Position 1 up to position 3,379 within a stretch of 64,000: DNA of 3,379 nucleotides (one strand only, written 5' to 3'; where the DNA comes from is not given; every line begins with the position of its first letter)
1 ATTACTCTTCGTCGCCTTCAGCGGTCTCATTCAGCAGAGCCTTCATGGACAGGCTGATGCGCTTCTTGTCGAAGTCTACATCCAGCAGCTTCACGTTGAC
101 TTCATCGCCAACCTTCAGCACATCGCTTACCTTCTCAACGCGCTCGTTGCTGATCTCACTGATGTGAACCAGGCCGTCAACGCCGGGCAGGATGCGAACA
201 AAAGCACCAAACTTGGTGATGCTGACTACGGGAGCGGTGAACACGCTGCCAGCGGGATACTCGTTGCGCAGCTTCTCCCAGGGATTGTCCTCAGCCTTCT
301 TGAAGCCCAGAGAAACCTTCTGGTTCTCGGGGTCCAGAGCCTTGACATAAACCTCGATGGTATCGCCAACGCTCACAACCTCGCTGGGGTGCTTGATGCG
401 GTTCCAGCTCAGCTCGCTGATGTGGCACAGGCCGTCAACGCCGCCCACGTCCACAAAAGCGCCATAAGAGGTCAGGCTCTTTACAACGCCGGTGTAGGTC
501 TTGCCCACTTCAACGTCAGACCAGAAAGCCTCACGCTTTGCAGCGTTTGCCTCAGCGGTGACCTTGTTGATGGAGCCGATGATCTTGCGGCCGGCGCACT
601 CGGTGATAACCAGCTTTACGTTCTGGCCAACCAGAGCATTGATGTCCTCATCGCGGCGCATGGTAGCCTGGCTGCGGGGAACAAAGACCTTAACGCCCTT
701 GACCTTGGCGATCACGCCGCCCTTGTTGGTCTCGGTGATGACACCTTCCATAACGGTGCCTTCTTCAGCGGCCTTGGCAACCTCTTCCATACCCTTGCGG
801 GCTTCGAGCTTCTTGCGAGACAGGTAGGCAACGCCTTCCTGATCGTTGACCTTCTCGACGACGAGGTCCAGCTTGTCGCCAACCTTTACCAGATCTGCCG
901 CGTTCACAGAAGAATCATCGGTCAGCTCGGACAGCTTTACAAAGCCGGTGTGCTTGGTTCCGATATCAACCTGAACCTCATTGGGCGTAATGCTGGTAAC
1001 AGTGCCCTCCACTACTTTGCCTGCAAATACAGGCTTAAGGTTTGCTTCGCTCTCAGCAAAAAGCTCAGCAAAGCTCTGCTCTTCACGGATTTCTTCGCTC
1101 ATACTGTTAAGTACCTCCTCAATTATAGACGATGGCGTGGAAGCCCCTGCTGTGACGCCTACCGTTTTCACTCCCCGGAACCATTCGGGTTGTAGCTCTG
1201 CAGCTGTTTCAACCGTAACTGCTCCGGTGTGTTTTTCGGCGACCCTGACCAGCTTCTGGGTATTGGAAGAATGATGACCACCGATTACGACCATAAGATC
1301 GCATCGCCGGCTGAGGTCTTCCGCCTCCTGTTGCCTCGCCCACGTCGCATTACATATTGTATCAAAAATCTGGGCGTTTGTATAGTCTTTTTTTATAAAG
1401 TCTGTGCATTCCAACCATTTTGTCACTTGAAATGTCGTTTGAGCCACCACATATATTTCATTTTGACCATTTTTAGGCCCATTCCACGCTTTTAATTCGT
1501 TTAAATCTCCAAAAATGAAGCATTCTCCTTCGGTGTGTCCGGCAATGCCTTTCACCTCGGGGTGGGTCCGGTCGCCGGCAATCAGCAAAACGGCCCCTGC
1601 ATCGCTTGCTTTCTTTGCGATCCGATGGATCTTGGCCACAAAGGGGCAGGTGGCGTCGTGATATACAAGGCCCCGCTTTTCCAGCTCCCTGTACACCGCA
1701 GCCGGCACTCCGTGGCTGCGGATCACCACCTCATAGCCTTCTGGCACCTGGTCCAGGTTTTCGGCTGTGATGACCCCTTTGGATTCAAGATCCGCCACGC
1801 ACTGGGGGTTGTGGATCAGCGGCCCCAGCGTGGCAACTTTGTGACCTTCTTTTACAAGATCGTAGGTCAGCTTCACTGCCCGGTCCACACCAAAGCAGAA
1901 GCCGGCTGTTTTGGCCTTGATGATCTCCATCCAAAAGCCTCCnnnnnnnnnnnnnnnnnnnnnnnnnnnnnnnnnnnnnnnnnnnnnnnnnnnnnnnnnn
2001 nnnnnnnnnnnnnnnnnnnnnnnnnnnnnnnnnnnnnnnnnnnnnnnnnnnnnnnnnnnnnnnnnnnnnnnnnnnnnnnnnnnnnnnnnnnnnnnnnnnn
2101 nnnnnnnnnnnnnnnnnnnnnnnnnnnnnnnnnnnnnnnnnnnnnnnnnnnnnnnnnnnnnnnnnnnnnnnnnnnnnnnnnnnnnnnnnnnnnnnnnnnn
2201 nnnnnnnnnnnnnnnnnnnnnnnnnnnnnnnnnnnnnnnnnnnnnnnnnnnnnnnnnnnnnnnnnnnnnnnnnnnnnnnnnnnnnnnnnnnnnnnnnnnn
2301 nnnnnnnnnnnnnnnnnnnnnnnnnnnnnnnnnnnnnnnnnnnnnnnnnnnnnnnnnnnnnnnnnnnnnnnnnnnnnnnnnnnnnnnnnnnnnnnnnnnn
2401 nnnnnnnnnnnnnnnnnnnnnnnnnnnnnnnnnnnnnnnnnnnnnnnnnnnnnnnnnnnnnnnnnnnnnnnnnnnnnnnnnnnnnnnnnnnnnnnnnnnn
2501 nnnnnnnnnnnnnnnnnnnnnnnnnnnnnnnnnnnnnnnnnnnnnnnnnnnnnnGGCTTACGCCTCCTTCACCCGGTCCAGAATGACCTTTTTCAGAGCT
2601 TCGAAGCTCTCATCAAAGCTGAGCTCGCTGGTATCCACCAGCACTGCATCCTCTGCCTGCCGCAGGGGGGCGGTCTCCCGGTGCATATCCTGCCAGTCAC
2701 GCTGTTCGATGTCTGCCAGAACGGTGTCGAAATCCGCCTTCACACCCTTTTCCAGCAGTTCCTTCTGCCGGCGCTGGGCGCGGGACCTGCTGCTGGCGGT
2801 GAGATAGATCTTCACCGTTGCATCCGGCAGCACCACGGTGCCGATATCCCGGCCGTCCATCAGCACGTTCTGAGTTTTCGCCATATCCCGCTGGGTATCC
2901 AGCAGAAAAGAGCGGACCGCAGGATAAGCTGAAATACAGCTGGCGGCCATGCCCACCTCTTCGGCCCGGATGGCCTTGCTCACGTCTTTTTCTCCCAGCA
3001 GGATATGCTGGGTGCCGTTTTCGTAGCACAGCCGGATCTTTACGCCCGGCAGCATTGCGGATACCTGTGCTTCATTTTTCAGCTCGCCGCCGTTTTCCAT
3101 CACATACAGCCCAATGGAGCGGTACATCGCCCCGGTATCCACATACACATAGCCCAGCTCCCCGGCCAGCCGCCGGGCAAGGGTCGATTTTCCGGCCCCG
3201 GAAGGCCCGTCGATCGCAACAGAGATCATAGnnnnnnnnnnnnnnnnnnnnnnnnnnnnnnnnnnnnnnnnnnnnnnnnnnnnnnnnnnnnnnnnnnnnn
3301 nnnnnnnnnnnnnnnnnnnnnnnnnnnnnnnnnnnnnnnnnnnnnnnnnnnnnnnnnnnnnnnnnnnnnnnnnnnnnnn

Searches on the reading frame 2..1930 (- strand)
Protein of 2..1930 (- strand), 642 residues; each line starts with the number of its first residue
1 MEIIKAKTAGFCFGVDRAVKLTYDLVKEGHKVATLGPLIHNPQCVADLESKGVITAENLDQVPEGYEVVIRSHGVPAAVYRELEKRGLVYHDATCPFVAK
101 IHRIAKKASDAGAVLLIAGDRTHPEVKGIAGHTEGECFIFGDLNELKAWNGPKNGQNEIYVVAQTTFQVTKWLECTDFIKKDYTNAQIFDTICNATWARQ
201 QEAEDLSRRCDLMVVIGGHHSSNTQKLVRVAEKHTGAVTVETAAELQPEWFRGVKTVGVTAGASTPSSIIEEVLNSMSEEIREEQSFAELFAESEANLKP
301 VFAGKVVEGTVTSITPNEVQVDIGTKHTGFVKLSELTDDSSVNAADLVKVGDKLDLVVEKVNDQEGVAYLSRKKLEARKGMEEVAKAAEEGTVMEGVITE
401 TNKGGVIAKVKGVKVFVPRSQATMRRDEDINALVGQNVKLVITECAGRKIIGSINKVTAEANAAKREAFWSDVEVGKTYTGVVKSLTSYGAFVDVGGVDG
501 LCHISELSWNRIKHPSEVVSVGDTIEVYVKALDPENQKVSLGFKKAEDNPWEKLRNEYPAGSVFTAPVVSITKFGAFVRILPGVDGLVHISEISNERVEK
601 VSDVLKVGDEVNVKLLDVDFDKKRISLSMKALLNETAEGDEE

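Call 10: search_protein_families(library=pfam, proteins=[window:2-1930:-], max_evalue=0.001)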
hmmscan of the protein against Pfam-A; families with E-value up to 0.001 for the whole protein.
window:2-1930:- (642 aa): 6 families
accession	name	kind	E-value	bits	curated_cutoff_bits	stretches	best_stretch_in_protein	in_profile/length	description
PF02401.23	LYTB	-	2.1e-94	316.2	24.5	1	3-277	1-266/267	LytB protein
PF00575.29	S1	-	4.8e-70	232.4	22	4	559-630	3-74/74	S1 RNA binding domain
PF23459.1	S1_RRP5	-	9.5e-20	71.4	27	3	560-628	3-71/72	RRP5 S1 domain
PF17092.11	PCB_OB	-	0.00024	22.3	27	0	456-529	7-97/111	Penicillin-binding protein OB-like domain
PF13509.12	S1_2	-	0.00028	21.4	21.8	0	561-613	2-46/61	S1 domain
PF21710.3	Spt6_S1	-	0.00083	20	27.5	0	565-630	21-87/91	Spt6, S1/OB domain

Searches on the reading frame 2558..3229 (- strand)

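Call 10: search_protein_families(library=pfam, proteins=[window:2558-3229:-], max_evalue=0.001)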
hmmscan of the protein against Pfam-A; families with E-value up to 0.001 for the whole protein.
window:2558-3229:- (223 aa): 7 families
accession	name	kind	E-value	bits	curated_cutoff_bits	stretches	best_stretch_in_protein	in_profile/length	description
PF02224.24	Cytidylate_kin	-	2.9e-70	236.7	26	1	4-213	1-206/211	Cytidylate kinase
PF13189.12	Cytidylate_kin2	-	1.1e-07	32.7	28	1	4-157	2-131/176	Cytidylate kinase-like family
PF13238.12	AAA_18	-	3.6e-07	31.1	29.4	1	4-156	1-110/128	AAA domain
PF13671.12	AAA_33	-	3.6e-06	27.8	27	1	7-40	5-38/143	AAA domain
PF13207.12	AAA_17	-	1.4e-05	25.8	27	1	8-38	2-32/136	AAA domain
PF13521.12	AAA_28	-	0.0003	21.5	27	0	4-30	2-28/164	AAA domain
PF00005.33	ABC_tran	-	0.00095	20.2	25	0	4-25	14-35/137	ABC transporter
